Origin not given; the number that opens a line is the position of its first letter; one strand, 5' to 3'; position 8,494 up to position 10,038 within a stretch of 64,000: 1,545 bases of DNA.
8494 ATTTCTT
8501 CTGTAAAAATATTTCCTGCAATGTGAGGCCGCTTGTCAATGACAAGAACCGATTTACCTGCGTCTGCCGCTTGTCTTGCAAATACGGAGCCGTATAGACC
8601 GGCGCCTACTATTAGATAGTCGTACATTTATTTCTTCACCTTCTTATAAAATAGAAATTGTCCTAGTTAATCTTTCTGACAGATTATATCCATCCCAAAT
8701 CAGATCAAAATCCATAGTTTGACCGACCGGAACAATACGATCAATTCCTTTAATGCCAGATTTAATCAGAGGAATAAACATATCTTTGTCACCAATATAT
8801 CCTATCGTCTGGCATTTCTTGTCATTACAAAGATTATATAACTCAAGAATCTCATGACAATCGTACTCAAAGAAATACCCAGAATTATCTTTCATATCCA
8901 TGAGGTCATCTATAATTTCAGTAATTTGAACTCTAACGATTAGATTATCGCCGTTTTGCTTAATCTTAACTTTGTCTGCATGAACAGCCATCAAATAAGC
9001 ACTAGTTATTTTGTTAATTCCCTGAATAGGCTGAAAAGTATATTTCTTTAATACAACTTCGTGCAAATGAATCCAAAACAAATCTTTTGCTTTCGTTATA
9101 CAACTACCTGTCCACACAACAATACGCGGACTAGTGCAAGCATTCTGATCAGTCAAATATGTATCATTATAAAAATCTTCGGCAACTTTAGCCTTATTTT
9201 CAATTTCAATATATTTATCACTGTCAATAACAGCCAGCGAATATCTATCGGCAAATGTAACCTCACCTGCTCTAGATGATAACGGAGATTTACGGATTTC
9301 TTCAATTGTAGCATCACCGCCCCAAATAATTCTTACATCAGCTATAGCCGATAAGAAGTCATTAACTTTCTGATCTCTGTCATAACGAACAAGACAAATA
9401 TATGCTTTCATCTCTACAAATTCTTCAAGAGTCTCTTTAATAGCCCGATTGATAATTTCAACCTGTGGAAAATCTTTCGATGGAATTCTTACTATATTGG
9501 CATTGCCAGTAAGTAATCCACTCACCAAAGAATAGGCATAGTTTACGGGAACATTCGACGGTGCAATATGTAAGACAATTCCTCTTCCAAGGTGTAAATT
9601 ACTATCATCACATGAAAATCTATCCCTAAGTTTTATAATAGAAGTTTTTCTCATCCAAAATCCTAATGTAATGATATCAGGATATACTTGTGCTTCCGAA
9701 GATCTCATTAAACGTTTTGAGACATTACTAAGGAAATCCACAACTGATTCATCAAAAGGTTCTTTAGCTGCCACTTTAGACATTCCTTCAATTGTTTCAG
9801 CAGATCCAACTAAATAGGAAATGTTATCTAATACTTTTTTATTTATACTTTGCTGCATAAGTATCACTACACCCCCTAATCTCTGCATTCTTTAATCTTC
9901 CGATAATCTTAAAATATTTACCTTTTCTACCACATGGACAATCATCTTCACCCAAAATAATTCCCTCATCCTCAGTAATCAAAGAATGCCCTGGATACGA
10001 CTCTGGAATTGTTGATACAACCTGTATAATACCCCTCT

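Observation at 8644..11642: A LuxC/LuxE/thioesterase triad (fatty-acid-reductase logic, no luciferase) is embedded between wzx and glf in a capsule locus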

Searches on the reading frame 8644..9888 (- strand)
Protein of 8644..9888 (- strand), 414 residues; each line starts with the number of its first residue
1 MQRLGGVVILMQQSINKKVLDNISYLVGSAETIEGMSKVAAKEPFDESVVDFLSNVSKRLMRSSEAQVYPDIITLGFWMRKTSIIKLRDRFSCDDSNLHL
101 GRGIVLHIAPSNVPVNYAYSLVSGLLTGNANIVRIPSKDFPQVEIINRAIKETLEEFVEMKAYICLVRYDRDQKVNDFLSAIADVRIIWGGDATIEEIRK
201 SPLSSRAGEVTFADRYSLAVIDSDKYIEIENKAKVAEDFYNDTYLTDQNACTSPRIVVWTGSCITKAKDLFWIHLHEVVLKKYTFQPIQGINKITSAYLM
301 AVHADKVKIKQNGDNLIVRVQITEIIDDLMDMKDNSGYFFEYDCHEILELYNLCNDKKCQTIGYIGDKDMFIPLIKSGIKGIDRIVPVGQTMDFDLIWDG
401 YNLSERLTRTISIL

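Call 4: search_protein_families(library=pfam, proteins=[window:8644-9888:-], max_evalue=0.01)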
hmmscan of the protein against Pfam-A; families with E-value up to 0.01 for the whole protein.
window:8644-9888:- (414 aa): 1 family
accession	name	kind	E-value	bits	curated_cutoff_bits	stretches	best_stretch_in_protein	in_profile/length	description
PF05893.19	LuxC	-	3.7e-28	99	21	1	99-259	86-240/401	Acyl-CoA reductase (LuxC)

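Call 5: search_protein_families(library=ncbifam, proteins=[window:8644-9888:-], max_evalue=0.01)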
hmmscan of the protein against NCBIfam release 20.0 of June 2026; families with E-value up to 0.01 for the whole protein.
window:8644-9888:- (414 aa): 2 families
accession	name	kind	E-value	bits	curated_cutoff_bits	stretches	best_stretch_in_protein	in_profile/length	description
NF052251.1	LCFA_red_LuxC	equivalog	7.2e-11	41.3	750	1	100-272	140-307/478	long-chain-fatty-acyl-CoA reductase LuxC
NF045701.1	BenzalDHMdlD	equivalog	0.003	16.2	550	1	102-182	110-184/436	NAD(P)-dependent benzaldehyde dehydrogenase MdlD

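Call 15: find_homologous_proteins(query=window:8644-9888:-, max_evalue=0.00001)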
Query window:8644-9888:- (414 aa): 5993 proteins with E <= 0.00001 among 8000 candidates; the best 120 are listed.
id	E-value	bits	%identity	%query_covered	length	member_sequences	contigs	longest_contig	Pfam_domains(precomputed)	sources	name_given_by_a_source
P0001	1.7e-268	908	100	98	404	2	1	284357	PF05893.20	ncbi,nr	ncbi:MAG: hypothetical protein J6K48_00070 [Lachnospiraceae bacterium]|nr:hypothetical protein [Lach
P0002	3.8e-207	706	74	100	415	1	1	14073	PF05893.20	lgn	-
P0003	2.0e-193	661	69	97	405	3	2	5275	PF05893.20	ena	-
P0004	9.8e-193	659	68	100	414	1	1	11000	PF05893.20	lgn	-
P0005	9.1e-191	652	69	98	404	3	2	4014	PF05893.20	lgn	-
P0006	3.0e-187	641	66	100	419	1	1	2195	PF05893.20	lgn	-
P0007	4.1e-185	633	69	96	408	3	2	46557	PF05893.20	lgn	-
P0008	1.4e-184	632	67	98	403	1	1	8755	PF05893.20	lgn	-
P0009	1.7e-184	631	66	98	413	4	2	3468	PF05893.20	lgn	-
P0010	5.2e-184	630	65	100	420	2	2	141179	PF05893.20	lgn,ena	-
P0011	5.2e-184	630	64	100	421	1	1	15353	PF05893.20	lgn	-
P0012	9.9e-184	629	64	100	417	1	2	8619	PF05893.20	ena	-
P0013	2.9e-183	627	65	99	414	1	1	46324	PF05893.20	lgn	-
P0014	1.0e-182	626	67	98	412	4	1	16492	PF05893.20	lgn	-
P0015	2.1e-182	625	64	100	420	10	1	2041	PF05893.20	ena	-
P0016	2.2e-182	625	66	98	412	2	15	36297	PF05893.20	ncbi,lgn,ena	-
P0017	2.9e-182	624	64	99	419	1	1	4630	PF05893.20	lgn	-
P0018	3.3e-182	624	64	100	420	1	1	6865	PF05893.20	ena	-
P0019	1.3e-181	622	64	100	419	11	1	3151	PF05893.20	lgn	-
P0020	1.7e-181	622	64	97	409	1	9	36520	PF05893.20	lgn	-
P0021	2.2e-181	621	66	98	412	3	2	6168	PF05893.20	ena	-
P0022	3.2e-181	621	65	98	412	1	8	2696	PF05893.20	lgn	-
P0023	8.8e-181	619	65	99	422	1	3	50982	PF05893.20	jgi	-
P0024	3.4e-180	617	65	98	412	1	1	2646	PF05893.20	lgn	-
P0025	1.4e-179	615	63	99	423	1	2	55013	PF05893.20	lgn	-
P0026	1.6e-179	615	63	99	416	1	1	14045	PF05893.20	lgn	-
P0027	1.6e-179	615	64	100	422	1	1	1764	PF05893.20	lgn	-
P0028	2.1e-179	615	64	98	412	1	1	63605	PF05893.20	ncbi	-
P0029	3.1e-179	614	65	98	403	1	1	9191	PF05893.20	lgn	-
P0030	3.1e-179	614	64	97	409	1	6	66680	PF05893.20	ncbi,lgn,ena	-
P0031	4.4e-179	614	64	97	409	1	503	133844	PF05893.20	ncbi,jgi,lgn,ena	jgi:hypothetical protein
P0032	5.0e-179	613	64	97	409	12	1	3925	PF05893.20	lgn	-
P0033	5.3e-179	613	64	97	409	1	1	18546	PF05893.20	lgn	-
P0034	5.5e-179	613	63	100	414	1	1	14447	PF05893.20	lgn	-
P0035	5.8e-179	613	62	100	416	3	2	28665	PF05893.20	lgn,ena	-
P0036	7.7e-179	613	64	97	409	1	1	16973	PF05893.20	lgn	-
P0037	7.7e-179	613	64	97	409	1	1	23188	PF05893.20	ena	-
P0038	9.4e-179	613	64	97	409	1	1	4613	PF05893.20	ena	-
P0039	1.1e-178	612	64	97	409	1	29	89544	PF05893.20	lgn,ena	-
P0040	1.3e-178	612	64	97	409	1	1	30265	PF05893.20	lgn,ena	-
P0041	1.3e-178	612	64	97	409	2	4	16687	PF05893.20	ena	-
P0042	1.4e-178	612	64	98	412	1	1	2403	PF05893.20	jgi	jgi:hypothetical protein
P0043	1.5e-178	612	64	97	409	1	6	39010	PF05893.20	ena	-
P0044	1.5e-178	612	64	98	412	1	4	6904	PF05893.20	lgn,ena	-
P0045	1.6e-178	612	64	97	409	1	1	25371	PF05893.20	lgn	-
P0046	2.0e-178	612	64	97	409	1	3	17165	PF05893.20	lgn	-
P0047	2.6e-178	611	64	96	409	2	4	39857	PF05893.20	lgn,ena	-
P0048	2.6e-178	611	63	99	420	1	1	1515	PF05893.20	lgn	-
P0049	2.7e-178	611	64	97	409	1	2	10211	PF05893.20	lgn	-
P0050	3.1e-178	611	65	97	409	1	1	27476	PF05893.20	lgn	-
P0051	3.5e-178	611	65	95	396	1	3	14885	PF05893.20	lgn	-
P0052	4.5e-178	610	61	100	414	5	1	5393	PF05893.20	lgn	-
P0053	4.7e-178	610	64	97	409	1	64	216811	PF05893.20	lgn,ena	-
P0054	4.7e-178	610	65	95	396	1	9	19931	PF05893.20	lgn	-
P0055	5.2e-178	610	64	97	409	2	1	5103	PF05893.20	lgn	-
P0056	5.4e-178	610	64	97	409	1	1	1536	PF05893.20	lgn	-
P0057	5.6e-178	610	64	97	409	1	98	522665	PF05893.20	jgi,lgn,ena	jgi:hypothetical protein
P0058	5.8e-178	610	64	97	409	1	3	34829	PF05893.20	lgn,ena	-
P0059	6.6e-178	610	64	97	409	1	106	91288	PF05893.20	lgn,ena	-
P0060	7.3e-178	610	64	97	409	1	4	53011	PF05893.20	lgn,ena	-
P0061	8.2e-178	609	64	97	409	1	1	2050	PF05893.20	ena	-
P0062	8.6e-178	609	61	100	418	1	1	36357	PF05893.20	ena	-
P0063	9.6e-178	609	63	100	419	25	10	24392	PF05893.20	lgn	-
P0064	1.1e-177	609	64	97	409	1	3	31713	PF05893.20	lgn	-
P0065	1.1e-177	609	64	97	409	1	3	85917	PF05893.20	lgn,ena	-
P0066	1.2e-177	609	65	95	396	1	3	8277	PF05893.20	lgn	-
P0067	1.3e-177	609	64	97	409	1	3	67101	PF05893.20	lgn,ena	-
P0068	1.5e-177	609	64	96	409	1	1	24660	PF05893.20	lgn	-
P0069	2.0e-177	608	63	100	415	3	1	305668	PF05893.20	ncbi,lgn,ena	-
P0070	2.2e-177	608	64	97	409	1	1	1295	PF05893.20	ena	-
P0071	2.3e-177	608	63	97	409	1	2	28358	PF05893.20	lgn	-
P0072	2.6e-177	608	64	97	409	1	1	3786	PF05893.20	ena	-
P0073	2.6e-177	608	64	97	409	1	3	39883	PF05893.20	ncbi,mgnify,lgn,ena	mgnify:FL=1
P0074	2.7e-177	608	64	97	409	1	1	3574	PF05893.20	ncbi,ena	-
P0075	3.2e-177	608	64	97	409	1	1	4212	PF05893.20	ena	-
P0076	4.3e-177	607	63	97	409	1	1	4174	PF05893.20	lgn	-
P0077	4.4e-177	607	62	100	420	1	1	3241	PF05893.20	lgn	-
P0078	4.5e-177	607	64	97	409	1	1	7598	PF05893.20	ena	-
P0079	4.8e-177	607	64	96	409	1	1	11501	PF05893.20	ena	-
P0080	5.7e-177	607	62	100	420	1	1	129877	PF05893.20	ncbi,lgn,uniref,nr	ncbi:acyl-CoA reductase [Lacrimispora saccharolytica]|uniref:acyl-CoA reductase n=1 Tax=Lacrimispora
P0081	5.7e-177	607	63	98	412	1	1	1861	PF05893.20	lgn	-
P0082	7.0e-177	606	63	100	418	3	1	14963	PF05893.20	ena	-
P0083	7.3e-177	606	63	98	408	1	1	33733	PF05893.20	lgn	-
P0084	9.0e-177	606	64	99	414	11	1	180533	PF05893.20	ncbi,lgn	-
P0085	1.0e-176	606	63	100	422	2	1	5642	PF05893.20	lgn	-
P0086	1.1e-176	606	62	99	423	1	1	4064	PF05893.20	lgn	-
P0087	1.1e-176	606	62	100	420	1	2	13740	PF05893.20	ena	-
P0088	1.3e-176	605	63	97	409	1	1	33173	PF05893.20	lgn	-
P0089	1.3e-176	605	62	100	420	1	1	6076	PF05893.20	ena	-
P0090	2.0e-176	605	64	97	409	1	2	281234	PF05893.20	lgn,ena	-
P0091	2.1e-176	605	63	97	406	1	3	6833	PF05893.20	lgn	-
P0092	2.1e-176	605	63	98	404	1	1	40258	PF05893.20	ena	-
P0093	2.1e-176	605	65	96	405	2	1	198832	PF05893.20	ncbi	ncbi:acyl-CoA reductase [Lachnospiraceae bacterium 62-35]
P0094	2.5e-176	605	62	100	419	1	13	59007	PF05893.20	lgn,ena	-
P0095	2.7e-176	604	64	96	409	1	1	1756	PF05893.20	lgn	-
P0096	2.8e-176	604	63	97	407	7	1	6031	PF05893.20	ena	-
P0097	3.3e-176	604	64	97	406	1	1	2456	PF05893.20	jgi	jgi:hypothetical protein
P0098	3.5e-176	604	62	100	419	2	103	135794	PF05893.20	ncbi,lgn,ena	-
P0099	3.6e-176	604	62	98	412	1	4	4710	PF05893.20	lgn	-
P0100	4.0e-176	604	63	100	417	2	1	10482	PF05893.20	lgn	-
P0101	5.1e-176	604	62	100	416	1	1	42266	PF05893.20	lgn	-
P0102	5.2e-176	604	62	100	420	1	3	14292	PF05893.20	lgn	-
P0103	7.2e-176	603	62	97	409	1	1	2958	PF05893.20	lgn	-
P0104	9.0e-176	603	62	97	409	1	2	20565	PF05893.20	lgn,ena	-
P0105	9.5e-176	603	63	97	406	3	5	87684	PF05893.20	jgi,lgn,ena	-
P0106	9.8e-176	603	63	96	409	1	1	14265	PF05893.20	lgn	-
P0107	1.0e-175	603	65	94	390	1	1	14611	PF05893.20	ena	-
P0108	1.1e-175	602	63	97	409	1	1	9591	PF05893.20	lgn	-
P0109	1.2e-175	602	64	97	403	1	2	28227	PF05893.20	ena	-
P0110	1.3e-175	602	62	97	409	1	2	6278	PF05893.20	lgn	-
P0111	1.4e-175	602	64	99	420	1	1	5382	PF05893.20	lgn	-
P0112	1.6e-175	602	62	100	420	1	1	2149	PF05893.20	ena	-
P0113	1.7e-175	602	63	97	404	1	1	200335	PF05893.20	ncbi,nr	ncbi:MAG: hypothetical protein MJ071_02445 [Oscillospiraceae bacterium]|nr:hypothetical protein [Osc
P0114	1.8e-175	602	62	97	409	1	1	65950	PF05893.20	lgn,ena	-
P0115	2.1e-175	602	61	98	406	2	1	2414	PF05893.20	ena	-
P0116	2.5e-175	601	62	100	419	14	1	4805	PF05893.20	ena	-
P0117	2.9e-175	601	62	100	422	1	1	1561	PF05893.20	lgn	-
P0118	3.1e-175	601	62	98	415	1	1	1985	PF05893.20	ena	-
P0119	3.3e-175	601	64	95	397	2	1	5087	PF05893.20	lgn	-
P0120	3.4e-175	601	61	98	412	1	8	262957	PF05893.20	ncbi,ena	-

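Call 17: search_solved_structures(query=window:8644-9888:-, max_evalue=1)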
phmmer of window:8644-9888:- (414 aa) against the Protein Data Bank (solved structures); distinct sequences matched with E-value up to 1: 2.
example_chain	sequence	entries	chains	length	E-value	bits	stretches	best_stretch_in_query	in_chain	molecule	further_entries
7xc6_A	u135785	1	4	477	0.00011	24.6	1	101-266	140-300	Long-chain acyl-protein thioester reductase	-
4v81_F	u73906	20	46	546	0.81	11.8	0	49-114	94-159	T-complex protein 1 subunit zeta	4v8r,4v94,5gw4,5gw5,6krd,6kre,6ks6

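Call 19: search_solved_structures(query=window:8644-9888:-, max_evalue=0.01, show_alignments=1)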
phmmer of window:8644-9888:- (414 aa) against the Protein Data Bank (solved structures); distinct sequences matched with E-value up to 0.01: 1.
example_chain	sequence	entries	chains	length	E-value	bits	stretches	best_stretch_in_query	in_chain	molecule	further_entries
7xc6_A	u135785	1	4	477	0.00011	24.6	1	101-266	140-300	Long-chain acyl-protein thioester reductase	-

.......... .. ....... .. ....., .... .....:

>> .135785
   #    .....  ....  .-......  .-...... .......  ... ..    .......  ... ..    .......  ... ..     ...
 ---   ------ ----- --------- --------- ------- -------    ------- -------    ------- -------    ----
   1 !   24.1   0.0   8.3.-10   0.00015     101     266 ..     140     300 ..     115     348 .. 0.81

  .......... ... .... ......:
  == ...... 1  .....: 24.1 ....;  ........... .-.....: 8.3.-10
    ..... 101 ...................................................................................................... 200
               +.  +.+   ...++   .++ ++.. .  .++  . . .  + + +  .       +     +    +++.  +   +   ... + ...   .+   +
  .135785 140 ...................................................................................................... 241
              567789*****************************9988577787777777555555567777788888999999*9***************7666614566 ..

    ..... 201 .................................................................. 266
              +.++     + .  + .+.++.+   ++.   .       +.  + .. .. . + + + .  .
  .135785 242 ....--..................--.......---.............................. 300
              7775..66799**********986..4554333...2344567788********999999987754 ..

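Call 22: find_encoding_contigs(protein=P0031, flank=10000, max_places=4)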
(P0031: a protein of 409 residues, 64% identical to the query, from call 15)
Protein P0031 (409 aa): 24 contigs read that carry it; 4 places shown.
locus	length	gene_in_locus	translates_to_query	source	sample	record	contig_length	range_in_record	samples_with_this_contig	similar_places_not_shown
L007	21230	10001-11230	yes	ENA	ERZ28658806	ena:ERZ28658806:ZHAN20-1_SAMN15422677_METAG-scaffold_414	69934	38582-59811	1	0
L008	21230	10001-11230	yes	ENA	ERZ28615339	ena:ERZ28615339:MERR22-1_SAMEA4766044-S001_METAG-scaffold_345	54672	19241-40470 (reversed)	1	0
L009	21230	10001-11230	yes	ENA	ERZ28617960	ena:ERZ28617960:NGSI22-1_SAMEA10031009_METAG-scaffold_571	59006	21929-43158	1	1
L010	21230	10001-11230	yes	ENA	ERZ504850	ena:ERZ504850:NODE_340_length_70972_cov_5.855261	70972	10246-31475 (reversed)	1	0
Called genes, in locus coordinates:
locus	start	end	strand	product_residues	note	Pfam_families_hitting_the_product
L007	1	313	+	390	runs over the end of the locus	PF01041:DegT_DnrJ_EryC1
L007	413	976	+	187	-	PF13302:Acetyltransf_3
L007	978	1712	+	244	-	PF00106:adh_short, PF01370:Epimerase (weak), PF08659:KR, PF23441:SDR (weak), PF13561:adh_short_C2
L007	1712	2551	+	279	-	PF00456:Transketolase_N, PF13292:DXP_synthase_N (weak), PF00676:E1_dh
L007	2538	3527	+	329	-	PF02779:Transket_pyr, PF02780:Transketolase_C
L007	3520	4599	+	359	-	PF04443:LuxE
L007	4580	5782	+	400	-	PF05893:LuxC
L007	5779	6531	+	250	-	PF00106:adh_short, PF08659:KR, PF13561:adh_short_C2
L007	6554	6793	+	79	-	-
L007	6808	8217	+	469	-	PF00501:AMP-binding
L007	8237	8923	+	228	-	PF00975:Thioesterase, PF12697:Abhydrolase_6 (weak)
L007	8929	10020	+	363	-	PF04443:LuxE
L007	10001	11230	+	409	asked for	PF05893:LuxC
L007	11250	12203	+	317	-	PF00056:Ldh_1_N, PF03721:UDPG_MGDP_dh_N (weak), PF01266:DAO (weak), PF02866:Ldh_1_C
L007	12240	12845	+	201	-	PF00908:dTDP_sugar_isom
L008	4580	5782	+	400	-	PF05893:LuxC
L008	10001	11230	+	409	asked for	PF05893:LuxC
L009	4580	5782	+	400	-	PF05893:LuxC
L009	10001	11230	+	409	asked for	PF05893:LuxC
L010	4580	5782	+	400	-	PF05893:LuxC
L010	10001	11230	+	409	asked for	PF05893:LuxC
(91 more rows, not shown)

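Call 26: find_encoding_contigs(protein=P0080, flank=10000, max_places=2)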
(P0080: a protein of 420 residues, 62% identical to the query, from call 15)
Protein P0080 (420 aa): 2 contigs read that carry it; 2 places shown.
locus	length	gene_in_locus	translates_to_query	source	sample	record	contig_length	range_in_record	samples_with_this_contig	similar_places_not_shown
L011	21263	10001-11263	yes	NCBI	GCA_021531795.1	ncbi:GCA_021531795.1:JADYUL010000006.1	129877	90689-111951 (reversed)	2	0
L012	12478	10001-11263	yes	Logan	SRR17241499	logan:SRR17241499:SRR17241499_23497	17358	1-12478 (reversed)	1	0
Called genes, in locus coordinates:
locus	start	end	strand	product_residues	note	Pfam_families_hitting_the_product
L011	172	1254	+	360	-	PF05050:Methyltransf_21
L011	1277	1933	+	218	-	PF17836:PglD_N (weak), PF25084:LbH_EIF2B (faint), PF25087:GMPPB_C, PF00132:Hexapep (faint), PF14602:Hexapep_2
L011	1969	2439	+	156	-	PF07977:FabA, PF22818:ApeI-like (weak)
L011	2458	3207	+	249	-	PF00106:adh_short, PF08659:KR, PF23441:SDR, PF13561:adh_short_C2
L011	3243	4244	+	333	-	PF01261:AP_endonuc_2 (faint), PF03102:NeuB, PF08666:SAF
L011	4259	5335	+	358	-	PF04443:LuxE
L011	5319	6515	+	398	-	PF05893:LuxC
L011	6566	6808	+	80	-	-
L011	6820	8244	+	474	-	PF00501:AMP-binding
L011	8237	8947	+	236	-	PF00975:Thioesterase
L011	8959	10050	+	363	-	PF04443:LuxE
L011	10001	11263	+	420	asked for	PF05893:LuxC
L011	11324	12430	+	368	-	PF01041:DegT_DnrJ_EryC1, PF01053:Cys_Met_Meta_PP (weak), PF01212:Beta_elim_lyase (weak)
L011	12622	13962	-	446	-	PF00669:Flagellin_N, PF00700:Flagellin_C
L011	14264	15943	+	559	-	PF13487:HD_5, PF01966:HD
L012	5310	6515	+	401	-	PF05893:LuxC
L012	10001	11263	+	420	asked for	PF05893:LuxC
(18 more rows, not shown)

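Call 54: predict_structure(alignment_id=A2)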
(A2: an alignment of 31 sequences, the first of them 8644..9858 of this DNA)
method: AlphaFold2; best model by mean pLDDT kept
length: 404 residues; sequences in the alignment: 31
mean_pLDDT: 84.9   pTM: 0.80
mean pLDDT of the five models: 84.9, 84.3, 84.2, 83.8, 70.5
residues with pLDDT >= 90: 185; 70-90: 168; 50-70: 45; < 50: 6
segments of 3 or more residues with pLDDT < 50: 1-3
pLDDT, mean of each block of 10 residues (from residue 1): 62 91 92 96 97 89 88 91 87 85 78 95 83 93 96 92 86 84 70 66 75 96 89 58 80 96 91 72 85 87 81 87 79 93 83 91 93 82 68 88 86
secondary structure, 60 per line:
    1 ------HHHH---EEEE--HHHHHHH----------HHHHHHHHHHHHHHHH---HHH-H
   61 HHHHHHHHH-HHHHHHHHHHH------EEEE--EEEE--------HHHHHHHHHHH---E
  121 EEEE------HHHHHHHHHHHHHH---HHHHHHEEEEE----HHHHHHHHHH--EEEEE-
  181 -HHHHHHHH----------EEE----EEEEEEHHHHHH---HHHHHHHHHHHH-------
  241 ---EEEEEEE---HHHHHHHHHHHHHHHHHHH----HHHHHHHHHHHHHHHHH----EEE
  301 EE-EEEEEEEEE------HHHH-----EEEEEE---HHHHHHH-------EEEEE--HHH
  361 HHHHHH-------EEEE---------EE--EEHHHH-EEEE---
elements in order: H7-10 E14-17 H20-26 H37-52 H60-69 H71-81 E88-91 E94-97 H106-116 E120-124 H131-144 H148-153 E154-158 H163-172 E175-179 H182-189 E200-202 E207-212 H213-218 H222-233 E244-250 H254-272 H277-293 E298-302 E304-312 H319-322 E328-333 H337-343 E351-355 H358-366 E374-377 H393-396 E398-401
